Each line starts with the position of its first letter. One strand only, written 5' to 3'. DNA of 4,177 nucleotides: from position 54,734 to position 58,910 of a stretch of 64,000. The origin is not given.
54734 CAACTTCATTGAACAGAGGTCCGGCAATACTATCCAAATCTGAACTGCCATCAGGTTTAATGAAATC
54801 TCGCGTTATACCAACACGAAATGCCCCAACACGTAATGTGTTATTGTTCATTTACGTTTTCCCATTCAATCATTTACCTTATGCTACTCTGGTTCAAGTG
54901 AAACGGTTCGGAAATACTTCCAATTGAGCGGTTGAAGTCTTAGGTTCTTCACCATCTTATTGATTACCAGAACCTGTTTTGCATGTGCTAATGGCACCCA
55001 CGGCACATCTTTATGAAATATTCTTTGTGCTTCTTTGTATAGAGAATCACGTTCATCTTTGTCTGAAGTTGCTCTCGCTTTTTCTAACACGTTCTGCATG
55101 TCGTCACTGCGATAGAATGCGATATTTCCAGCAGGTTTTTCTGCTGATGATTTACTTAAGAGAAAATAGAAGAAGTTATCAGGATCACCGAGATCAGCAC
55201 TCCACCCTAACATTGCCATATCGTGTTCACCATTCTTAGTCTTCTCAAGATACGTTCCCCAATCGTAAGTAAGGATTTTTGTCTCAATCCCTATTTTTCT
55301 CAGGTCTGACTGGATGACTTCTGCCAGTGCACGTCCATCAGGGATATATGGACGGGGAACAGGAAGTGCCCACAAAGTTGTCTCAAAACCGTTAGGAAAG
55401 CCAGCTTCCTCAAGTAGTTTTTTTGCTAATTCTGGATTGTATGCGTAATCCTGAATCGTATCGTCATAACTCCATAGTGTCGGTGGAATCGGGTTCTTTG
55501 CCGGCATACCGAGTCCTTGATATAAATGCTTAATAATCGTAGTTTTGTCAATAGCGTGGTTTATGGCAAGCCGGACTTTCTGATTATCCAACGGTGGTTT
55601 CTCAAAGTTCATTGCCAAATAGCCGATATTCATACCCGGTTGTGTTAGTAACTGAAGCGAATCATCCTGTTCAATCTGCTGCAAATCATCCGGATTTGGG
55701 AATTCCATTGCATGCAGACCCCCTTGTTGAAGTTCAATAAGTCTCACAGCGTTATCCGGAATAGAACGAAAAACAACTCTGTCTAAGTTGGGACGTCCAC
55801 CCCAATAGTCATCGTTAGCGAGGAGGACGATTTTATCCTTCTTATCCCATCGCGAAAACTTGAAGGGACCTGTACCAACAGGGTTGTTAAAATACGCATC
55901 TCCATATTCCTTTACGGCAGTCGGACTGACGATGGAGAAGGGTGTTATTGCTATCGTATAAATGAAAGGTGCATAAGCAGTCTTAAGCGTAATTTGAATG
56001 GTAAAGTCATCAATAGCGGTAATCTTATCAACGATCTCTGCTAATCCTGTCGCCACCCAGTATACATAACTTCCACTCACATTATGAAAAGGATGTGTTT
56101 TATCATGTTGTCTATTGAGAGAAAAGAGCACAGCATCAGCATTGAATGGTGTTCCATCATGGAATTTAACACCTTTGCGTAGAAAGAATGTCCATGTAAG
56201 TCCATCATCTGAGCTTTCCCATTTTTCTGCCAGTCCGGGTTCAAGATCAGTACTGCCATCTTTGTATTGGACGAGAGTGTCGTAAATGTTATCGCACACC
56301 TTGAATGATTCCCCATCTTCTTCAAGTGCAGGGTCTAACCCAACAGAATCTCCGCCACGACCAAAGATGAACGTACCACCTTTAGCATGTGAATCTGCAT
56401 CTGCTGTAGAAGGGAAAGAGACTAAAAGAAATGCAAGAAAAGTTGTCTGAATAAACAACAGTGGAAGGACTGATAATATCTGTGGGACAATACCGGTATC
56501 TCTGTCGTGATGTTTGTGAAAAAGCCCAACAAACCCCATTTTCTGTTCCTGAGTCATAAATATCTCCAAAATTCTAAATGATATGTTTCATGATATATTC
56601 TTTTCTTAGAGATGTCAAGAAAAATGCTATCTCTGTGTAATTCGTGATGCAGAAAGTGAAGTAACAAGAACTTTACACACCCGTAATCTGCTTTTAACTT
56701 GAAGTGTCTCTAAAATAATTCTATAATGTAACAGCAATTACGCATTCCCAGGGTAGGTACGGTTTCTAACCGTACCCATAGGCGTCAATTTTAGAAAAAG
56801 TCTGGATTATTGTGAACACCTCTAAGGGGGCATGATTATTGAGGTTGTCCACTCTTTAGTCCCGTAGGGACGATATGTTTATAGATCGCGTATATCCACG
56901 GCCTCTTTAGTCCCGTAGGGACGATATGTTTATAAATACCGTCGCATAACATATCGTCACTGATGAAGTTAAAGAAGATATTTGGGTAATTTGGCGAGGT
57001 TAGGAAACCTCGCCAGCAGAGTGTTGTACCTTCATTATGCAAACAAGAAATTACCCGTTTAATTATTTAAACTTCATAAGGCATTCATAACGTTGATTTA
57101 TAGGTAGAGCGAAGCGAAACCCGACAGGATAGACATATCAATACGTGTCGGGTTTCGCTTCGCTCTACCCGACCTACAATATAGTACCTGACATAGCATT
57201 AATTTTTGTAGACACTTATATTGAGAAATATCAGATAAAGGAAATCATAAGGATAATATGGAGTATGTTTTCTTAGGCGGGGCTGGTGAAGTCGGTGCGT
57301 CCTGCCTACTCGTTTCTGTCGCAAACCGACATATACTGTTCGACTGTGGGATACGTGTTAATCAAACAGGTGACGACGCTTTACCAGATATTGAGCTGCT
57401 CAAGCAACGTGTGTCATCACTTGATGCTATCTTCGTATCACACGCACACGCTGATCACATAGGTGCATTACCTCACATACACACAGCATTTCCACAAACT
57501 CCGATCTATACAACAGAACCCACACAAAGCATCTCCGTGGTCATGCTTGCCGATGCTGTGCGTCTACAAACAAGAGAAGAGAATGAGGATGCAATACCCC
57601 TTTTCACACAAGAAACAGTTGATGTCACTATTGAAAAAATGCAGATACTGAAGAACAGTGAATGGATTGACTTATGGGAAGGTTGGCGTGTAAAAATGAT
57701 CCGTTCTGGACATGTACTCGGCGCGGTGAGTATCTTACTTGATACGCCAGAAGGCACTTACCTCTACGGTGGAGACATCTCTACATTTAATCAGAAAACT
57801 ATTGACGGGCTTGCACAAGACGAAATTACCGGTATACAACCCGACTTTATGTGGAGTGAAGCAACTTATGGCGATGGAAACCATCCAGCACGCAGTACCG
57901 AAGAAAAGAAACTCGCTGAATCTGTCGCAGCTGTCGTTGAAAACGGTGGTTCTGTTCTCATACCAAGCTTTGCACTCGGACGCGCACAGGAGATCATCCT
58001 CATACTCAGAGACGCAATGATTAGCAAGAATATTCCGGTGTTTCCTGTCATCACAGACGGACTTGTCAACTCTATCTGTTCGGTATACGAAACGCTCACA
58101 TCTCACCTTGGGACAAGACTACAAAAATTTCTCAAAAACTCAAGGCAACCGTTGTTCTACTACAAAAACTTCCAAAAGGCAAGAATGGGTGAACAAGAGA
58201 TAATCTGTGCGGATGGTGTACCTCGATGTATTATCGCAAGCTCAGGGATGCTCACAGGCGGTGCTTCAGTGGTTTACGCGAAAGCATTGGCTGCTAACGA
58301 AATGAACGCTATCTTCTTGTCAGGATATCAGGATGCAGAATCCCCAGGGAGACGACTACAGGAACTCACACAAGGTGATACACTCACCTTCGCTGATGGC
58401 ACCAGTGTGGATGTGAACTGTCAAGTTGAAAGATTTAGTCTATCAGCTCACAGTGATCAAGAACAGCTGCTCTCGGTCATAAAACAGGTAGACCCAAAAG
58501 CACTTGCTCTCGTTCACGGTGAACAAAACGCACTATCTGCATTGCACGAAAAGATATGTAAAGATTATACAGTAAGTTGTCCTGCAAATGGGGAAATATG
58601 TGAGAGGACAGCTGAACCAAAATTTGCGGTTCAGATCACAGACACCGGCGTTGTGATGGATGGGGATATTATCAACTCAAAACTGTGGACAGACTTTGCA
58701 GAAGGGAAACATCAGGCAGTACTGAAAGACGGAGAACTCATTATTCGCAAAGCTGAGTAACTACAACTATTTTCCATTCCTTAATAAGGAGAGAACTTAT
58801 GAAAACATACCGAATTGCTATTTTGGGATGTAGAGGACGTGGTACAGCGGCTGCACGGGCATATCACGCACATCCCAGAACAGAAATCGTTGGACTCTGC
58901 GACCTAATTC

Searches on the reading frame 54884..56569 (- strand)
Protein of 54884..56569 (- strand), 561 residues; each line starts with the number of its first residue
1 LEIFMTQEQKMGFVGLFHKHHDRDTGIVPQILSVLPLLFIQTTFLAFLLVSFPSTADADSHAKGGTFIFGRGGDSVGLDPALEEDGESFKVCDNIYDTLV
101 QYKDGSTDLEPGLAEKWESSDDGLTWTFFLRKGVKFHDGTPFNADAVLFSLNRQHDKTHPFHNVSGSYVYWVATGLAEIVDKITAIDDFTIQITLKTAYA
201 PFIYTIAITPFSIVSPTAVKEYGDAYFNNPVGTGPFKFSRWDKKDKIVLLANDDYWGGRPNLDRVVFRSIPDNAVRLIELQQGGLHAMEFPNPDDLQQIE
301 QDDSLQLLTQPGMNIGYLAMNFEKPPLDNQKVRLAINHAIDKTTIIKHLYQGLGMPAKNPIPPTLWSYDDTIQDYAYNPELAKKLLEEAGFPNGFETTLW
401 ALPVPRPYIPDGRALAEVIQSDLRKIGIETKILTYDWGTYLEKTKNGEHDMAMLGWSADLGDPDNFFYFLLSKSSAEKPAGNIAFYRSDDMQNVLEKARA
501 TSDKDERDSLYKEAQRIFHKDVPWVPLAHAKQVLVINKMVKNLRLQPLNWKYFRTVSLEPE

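Call 19: search_protein_families(library=pfam, proteins=[window:54884-56569:-], max_evalue=0.00001)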
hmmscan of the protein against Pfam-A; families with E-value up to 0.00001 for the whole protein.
window:54884-56569:- (561 aa): 1 family
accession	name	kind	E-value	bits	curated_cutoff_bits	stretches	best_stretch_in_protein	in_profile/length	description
PF00496.27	SBP_bac_5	-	9.6e-118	393.9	32.4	1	109-475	2-365/368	Bacterial extracellular solute-binding proteins, family 5 Middle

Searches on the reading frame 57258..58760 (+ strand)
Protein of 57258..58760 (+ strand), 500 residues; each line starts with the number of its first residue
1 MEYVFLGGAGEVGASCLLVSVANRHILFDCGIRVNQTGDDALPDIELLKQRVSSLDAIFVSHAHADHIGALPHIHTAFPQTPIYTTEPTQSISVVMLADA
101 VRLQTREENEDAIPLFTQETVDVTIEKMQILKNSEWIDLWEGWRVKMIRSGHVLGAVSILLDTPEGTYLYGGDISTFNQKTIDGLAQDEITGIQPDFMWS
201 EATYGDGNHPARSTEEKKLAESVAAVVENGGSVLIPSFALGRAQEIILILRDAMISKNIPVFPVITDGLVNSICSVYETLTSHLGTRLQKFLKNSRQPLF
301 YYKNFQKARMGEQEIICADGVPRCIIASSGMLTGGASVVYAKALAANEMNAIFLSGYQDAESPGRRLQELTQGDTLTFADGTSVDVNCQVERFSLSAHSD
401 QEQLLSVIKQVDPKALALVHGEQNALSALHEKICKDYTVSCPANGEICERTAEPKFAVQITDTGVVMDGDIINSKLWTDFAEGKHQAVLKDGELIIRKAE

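Call 19: search_protein_families(library=pfam, proteins=[window:57258-58760:+], max_evalue=0.00001)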
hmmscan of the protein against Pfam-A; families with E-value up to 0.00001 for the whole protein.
window:57258-58760:+ (500 aa): 5 families
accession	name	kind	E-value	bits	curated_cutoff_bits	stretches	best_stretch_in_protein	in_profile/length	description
PF10996.14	Beta-Casp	-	3.3e-19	70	27.7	1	243-367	1-120/120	Beta-Casp domain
PF07521.17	RMMBL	-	2.6e-15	56.6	21.6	1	384-435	2-54/63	Zn-dependent metallo-hydrolase RNA specificity domain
PF16661.11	Lactamase_B_6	-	3.6e-15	56.3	27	1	18-185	1-173/193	Metallo-beta-lactamase superfamily domain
PF00753.33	Lactamase_B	-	3.8e-14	53.5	22.7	1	10-234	2-192/196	Metallo-beta-lactamase superfamily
PF12706.13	Lactamase_B_2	-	6.8e-12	45.8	27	1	24-178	1-147/200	Beta-lactamase superfamily domain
